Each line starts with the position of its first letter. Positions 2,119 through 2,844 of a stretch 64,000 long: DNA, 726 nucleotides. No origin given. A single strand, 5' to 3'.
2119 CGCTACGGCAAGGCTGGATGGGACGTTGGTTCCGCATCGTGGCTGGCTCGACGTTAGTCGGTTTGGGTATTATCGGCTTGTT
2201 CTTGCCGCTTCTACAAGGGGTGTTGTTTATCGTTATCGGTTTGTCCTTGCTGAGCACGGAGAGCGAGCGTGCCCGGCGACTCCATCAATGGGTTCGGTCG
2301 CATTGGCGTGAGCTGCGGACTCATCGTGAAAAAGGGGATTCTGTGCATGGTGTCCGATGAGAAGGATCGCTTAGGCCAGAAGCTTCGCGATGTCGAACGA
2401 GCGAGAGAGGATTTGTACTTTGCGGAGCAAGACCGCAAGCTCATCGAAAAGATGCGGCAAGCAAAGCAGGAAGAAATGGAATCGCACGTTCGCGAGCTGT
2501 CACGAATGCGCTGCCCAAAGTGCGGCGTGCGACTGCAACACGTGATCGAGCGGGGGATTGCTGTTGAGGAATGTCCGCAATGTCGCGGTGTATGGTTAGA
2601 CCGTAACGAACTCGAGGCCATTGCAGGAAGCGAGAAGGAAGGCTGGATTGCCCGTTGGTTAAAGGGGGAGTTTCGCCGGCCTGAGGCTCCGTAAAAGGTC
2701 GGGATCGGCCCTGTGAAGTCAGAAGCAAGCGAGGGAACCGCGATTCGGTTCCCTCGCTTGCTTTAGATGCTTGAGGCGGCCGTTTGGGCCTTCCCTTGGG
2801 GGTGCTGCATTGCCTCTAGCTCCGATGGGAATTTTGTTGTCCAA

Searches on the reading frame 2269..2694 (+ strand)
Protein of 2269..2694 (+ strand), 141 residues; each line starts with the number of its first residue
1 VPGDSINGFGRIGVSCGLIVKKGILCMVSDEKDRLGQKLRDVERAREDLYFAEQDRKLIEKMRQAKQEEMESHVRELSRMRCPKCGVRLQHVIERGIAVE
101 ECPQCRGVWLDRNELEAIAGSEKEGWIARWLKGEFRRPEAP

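Call 31: search_protein_families(library=pfam, proteins=[window:2269-2694:+], max_evalue=0.000001)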
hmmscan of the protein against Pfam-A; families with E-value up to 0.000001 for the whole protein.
window:2269-2694:+ (141 aa): 1 family
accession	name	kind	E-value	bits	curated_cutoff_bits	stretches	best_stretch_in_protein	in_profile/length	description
PF13453.11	Zn_ribbon_TFIIB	-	3.6e-16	58.7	22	1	81-118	1-38/41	Transcription factor zinc-finger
